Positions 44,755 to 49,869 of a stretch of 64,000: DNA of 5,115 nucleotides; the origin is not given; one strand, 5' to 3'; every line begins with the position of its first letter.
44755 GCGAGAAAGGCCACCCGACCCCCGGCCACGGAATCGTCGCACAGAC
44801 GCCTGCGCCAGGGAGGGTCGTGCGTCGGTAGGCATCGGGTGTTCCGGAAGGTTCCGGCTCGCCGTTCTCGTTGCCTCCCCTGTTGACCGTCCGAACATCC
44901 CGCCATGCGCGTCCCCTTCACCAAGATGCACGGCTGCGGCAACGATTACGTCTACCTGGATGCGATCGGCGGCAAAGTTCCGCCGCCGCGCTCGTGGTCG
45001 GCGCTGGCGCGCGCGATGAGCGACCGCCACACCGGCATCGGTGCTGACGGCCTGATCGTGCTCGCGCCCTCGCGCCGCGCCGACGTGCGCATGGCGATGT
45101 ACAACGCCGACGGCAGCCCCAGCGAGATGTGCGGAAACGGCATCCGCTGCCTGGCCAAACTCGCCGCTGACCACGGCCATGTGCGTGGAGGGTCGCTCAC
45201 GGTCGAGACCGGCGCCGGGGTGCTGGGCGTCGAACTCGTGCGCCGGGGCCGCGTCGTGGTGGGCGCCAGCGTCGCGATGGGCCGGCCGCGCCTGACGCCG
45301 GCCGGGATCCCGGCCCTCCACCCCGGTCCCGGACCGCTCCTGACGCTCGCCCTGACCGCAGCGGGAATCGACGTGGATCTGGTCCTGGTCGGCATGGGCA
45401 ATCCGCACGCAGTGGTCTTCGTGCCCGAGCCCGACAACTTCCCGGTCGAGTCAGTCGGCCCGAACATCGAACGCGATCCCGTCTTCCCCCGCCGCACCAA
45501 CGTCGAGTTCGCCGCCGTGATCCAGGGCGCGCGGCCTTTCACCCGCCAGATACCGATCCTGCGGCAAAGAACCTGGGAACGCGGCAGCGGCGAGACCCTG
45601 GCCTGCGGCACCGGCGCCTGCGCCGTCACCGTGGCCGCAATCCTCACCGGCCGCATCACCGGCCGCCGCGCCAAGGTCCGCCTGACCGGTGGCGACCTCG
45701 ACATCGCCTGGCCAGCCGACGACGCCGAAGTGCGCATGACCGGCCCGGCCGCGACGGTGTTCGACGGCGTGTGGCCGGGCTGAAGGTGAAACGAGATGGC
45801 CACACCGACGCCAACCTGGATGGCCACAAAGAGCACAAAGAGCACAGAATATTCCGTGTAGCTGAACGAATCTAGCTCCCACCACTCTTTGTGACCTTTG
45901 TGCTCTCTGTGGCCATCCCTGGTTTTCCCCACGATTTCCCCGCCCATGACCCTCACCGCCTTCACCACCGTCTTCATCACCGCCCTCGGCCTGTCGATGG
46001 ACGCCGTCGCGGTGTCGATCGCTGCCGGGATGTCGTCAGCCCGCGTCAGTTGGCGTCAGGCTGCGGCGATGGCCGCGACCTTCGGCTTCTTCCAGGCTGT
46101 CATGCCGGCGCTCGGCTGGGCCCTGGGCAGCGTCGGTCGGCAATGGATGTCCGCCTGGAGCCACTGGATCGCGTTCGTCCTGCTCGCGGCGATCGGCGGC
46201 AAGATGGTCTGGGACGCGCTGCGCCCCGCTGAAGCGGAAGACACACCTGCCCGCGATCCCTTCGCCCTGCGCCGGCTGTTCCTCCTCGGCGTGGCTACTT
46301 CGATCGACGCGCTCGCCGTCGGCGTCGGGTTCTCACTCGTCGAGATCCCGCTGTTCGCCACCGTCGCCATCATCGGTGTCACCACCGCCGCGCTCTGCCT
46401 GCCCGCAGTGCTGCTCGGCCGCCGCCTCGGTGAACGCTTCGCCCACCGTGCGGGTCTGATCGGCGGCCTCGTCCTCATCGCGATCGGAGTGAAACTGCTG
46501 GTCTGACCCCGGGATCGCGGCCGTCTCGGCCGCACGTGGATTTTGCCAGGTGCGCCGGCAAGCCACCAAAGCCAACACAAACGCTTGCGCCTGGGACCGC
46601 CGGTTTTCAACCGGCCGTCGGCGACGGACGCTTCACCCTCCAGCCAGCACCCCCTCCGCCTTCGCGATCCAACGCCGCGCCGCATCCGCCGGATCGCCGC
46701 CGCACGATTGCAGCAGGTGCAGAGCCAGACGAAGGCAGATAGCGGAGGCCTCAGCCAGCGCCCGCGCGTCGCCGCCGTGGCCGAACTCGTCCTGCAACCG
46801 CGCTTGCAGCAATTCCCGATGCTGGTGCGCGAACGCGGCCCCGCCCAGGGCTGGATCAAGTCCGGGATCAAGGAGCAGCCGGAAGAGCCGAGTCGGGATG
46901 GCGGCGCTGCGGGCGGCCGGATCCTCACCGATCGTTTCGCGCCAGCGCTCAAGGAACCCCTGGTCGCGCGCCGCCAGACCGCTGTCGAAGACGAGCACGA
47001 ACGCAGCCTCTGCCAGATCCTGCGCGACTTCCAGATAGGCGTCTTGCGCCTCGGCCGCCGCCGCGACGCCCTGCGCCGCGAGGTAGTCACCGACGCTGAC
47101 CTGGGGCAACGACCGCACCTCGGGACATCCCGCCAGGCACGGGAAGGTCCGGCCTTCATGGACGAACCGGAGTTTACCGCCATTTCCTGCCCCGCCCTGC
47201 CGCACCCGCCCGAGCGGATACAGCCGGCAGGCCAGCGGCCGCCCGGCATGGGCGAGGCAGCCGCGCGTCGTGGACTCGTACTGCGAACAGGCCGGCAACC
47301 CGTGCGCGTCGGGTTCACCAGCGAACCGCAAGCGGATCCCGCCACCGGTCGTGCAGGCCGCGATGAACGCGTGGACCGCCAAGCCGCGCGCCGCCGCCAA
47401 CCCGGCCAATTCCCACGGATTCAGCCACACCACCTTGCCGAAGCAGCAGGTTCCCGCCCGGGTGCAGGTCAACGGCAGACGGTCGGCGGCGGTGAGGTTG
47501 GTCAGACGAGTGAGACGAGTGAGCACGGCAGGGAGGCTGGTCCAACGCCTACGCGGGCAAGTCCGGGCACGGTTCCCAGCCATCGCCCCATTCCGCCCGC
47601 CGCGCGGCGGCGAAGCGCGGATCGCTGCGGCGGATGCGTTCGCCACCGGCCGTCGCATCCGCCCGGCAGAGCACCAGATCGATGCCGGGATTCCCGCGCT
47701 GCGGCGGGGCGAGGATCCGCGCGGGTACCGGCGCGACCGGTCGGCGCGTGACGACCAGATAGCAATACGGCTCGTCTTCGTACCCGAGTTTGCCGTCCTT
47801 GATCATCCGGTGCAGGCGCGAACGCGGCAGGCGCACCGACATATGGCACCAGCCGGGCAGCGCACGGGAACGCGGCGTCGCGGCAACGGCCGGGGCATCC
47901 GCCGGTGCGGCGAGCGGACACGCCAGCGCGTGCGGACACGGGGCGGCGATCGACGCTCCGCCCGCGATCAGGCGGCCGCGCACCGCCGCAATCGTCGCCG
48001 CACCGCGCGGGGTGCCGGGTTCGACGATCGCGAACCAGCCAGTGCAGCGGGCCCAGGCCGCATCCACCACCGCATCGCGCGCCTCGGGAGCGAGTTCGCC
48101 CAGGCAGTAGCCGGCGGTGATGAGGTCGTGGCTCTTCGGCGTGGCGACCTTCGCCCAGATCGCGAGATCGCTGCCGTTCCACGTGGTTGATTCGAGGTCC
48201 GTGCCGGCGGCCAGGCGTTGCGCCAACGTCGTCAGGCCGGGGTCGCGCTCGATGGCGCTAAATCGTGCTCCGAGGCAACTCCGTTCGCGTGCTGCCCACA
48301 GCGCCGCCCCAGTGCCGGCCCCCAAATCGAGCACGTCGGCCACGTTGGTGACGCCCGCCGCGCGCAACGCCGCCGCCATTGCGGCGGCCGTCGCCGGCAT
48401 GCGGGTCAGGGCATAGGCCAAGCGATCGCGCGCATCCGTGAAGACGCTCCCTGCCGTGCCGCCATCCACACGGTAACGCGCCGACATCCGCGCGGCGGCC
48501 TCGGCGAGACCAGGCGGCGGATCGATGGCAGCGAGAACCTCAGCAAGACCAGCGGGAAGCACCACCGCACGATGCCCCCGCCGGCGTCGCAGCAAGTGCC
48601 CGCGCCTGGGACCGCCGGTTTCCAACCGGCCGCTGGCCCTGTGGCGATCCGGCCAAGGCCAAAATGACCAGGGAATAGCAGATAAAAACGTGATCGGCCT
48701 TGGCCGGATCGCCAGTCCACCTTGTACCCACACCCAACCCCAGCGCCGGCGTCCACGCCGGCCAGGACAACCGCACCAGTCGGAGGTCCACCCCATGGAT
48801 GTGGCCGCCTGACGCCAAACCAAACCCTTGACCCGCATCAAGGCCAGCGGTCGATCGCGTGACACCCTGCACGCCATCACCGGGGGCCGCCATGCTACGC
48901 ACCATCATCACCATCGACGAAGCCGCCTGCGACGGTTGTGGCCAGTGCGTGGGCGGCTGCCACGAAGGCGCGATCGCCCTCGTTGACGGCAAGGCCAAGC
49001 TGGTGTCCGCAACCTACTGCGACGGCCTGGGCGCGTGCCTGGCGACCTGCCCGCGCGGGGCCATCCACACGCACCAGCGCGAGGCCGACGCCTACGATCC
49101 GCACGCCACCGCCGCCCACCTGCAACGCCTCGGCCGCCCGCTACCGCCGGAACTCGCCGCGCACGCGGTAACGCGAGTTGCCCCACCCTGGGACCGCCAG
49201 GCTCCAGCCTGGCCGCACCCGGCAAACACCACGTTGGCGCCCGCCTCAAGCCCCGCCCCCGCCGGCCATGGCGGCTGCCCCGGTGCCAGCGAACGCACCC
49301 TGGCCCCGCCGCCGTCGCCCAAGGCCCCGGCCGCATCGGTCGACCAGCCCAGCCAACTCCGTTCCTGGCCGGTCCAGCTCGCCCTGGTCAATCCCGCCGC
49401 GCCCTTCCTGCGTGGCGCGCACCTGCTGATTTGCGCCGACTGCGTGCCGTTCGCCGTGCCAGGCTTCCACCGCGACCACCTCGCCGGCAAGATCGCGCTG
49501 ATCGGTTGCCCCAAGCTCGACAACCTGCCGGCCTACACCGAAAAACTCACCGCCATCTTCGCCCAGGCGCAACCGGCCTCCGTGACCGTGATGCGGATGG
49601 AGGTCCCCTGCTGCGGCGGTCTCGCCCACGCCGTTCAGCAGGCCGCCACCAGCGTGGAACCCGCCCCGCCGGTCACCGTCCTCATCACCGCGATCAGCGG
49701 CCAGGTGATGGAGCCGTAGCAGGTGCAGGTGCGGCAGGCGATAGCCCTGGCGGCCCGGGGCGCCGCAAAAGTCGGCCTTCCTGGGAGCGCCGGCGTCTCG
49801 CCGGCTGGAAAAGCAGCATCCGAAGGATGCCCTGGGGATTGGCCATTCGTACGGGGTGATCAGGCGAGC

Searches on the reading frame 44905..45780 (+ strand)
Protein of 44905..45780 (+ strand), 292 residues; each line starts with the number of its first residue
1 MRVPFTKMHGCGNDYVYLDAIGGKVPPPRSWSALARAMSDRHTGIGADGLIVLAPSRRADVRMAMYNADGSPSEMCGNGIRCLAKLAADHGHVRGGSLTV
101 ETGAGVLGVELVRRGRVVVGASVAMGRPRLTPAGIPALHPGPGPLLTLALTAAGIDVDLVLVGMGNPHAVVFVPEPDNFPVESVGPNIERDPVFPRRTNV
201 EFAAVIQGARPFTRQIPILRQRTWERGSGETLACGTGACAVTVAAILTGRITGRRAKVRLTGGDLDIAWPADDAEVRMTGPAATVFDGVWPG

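Call 37: find_encoding_contigs(protein=window:44905-45780:+, flank=10000, max_places=10)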
Protein window:44905-45780:+ (292 aa): 3 contigs read that carry it; 1 place shown.
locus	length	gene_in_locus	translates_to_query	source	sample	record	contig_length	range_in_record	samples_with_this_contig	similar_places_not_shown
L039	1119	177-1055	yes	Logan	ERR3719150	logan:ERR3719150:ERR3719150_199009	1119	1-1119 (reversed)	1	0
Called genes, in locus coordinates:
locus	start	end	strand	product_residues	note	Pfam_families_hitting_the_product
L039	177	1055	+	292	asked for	PF01678:DAP_epimerase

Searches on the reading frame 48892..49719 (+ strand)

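Call 38: search_protein_families(library=ncbifam, proteins=[window:48892-49719:+], max_evalue=0.1)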
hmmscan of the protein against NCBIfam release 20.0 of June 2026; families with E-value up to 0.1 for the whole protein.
window:48892-49719:+ (275 aa): 56 families (the best 25 are shown)
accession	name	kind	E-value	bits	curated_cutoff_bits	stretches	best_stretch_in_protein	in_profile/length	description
NF040770.1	hetero_SS_HdrA2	exception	6.4e-08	31.2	1100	1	7-66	573-631/777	CoB-CoM heterodisulfide reductase HdrA2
TIGR02700.1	flavo_MJ0208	hypoth_equivalog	1.1e-07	31.3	251.35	1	7-61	144-197/234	dihydromethanopterin reductase (acceptor)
NF040864.1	HgcB_ferredoxin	equivalog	2.2e-07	30.6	99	1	6-60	9-63/93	mercury methylation ferredoxin HgcB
TIGR02179.1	PorD_KorD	subfamily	2.5e-07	30.7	60.05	1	8-62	22-76/78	2-oxoacid:acceptor oxidoreductase, delta subunit, pyruvate/2-ketoisovalerate family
TIGR01944.1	rnfB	subfamily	3.7e-07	29.9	68.7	1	3-68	105-170/190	RnfABCDGE type electron transport complex subunit B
TIGR03294.1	FrhG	equivalog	1e-06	28.7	245.5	1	8-60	171-222/228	coenzyme F420 hydrogenase subunit gamma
NF038196.1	ferrodoxin_EFR1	subfamily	1.9e-06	28.1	75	1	11-63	184-234/242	EFR1 family ferrodoxin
NF005503.0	PRK07118.1-2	equivalog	6.6e-06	25.6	252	1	12-66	139-192/292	RnfABCDGE type electron transport complex subunit B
NF040684.1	PorD_Arch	equivalog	8.4e-06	25.8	120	1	9-61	30-82/85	pyruvate synthase subunit PorD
NF045766.1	PhenlGlyoxDHPadI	equivalog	1.5e-05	24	700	1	5-72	80-146/443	NADH-dependent phenylglyoxylate dehydrogenase subunit beta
TIGR04041.1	activase_YjjW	hypoth_equivalog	2.9e-05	23.6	250.2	1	12-57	42-86/276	YjjW family glycine radical enzyme activase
NF043069.1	T4HPD_activ_SAM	equivalog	4.7e-05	22.9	425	1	6-60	46-99/299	trans-4-hydroxy-L-proline dehydratase activase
NF043039.1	HgcAB_like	equivalog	5.3e-05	23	285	1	4-58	293-349/350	HgcAB-like fusion protein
NF041891.1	hdrA_Methbact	equivalog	7e-05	21.2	1300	1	5-61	566-621/762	ferredoxin:CoB-CoM heterodisulfide reductase subunit HdrA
NF005506.0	PRK07118.1-5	equivalog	7.3e-05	22.3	388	2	12-68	142-197/279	Fe-S cluster domain-containing protein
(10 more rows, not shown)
